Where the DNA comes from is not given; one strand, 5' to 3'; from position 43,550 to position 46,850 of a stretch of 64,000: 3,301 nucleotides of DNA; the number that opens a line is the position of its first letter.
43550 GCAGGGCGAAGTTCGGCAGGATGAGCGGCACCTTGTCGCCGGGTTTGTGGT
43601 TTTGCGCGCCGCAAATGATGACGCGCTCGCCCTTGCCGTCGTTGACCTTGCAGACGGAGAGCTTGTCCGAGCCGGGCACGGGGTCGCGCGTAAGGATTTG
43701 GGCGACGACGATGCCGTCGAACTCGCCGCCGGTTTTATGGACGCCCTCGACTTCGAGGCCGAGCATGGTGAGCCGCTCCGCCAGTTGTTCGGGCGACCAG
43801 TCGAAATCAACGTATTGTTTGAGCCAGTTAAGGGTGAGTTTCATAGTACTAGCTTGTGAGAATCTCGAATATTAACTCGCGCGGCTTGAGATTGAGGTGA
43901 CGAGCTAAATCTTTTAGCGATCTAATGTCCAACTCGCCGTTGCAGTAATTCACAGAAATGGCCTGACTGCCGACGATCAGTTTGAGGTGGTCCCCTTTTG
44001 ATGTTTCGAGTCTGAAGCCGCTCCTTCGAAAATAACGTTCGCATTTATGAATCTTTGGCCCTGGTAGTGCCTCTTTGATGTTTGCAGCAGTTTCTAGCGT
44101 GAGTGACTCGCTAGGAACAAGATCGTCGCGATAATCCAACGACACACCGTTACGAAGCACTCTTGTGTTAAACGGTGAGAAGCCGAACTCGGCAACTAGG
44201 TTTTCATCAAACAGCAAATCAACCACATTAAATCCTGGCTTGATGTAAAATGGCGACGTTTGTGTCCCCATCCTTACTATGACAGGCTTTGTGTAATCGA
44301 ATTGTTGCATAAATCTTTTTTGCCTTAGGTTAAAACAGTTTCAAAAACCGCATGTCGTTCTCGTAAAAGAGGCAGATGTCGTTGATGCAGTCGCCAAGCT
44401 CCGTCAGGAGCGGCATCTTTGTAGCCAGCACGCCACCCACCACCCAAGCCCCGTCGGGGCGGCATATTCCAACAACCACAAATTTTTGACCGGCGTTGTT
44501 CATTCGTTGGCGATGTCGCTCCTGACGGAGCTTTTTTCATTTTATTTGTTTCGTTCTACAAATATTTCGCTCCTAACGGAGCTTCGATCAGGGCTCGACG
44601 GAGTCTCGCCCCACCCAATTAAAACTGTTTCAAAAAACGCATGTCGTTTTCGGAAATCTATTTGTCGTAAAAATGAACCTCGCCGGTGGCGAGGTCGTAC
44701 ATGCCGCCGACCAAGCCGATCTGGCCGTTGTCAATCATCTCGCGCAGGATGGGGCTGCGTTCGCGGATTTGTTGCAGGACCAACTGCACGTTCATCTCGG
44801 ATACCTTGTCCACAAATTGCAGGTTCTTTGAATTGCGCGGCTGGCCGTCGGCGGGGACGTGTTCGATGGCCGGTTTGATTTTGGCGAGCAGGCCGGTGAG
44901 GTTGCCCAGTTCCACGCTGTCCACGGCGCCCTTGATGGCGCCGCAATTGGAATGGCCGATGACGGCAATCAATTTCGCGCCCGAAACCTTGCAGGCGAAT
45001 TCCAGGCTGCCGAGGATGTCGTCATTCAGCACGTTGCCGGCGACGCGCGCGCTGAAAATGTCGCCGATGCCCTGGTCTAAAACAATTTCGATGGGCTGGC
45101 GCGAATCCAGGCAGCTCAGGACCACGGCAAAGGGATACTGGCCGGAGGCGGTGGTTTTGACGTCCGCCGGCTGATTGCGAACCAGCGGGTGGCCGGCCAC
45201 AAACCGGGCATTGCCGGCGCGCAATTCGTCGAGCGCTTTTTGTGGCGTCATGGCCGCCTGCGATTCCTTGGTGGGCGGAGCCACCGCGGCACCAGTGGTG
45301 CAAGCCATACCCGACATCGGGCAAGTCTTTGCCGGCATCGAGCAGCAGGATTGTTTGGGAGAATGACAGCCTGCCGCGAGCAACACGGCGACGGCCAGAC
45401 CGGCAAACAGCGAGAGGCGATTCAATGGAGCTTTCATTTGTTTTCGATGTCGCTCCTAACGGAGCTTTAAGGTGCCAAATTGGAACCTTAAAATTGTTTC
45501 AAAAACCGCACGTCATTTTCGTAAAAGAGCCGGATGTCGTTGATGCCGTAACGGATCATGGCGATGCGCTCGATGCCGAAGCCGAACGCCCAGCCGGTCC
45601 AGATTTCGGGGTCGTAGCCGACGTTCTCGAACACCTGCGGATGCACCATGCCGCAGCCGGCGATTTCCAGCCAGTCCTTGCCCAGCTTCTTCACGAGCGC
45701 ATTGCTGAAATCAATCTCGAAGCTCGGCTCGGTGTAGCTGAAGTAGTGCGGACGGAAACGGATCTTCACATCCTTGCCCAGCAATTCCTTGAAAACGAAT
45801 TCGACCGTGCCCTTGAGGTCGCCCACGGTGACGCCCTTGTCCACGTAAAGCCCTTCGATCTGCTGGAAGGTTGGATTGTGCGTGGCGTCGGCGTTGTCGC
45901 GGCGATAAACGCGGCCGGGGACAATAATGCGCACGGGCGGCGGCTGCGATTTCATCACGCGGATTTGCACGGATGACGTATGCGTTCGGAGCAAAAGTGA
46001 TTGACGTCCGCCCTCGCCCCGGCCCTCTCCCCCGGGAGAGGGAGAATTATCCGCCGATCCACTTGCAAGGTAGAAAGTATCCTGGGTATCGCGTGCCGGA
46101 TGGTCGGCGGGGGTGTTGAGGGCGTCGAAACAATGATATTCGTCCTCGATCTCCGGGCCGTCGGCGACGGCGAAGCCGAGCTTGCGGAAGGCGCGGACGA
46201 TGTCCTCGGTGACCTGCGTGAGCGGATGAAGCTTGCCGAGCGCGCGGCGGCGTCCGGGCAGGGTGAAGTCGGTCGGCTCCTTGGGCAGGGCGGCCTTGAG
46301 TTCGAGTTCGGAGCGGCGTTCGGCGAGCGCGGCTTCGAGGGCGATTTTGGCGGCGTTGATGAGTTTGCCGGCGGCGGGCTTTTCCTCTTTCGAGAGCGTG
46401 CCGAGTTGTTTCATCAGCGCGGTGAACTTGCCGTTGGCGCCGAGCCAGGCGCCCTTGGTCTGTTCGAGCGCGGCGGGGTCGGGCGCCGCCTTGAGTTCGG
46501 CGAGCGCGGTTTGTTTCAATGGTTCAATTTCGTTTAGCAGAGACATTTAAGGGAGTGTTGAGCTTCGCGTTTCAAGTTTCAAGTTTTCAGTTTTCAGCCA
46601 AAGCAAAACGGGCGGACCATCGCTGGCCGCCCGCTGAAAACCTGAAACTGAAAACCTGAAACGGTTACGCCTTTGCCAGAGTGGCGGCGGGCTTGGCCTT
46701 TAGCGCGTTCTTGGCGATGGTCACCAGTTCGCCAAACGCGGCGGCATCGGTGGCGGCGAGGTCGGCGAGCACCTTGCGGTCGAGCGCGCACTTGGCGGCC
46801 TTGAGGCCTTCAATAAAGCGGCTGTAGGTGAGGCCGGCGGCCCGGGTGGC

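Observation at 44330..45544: Two relic copies of the pheS 3' end bracket genes inserted between pheS and pheT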

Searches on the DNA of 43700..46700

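Call 31: search_rna_families(source=window, start=43700, end=46700, threshold=evalue, max_evalue=1)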
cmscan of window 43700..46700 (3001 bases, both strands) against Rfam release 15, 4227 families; matches with E-value up to 1: 0.
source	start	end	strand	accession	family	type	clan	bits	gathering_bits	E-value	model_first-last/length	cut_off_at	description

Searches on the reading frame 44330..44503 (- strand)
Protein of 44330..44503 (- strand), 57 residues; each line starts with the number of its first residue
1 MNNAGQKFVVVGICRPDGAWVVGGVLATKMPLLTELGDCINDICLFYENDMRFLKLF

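Call 7: search_protein_families(library=pfam, proteins=[window:44330-44503:-], max_evalue=0.01)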
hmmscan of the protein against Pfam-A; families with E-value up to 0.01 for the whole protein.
window:44330-44503:- (57 aa): 0 families

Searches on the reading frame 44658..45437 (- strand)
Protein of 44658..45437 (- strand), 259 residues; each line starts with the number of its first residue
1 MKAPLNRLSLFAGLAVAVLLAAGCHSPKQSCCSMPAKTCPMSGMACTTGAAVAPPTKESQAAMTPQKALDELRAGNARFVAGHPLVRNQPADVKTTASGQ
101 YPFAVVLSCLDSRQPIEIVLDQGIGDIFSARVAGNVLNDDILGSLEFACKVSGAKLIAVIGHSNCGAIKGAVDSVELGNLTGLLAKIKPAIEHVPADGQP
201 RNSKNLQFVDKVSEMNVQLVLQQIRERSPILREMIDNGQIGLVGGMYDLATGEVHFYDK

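Call 7: search_protein_families(library=pfam, proteins=[window:44658-45437:-], max_evalue=0.01)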
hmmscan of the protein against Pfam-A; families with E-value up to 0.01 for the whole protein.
window:44658-45437:- (259 aa): 1 family
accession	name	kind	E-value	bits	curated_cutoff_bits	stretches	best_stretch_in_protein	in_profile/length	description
PF00484.24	Pro_CA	-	5.2e-38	131.2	25.7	1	104-254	1-156/156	Carbonic anhydrase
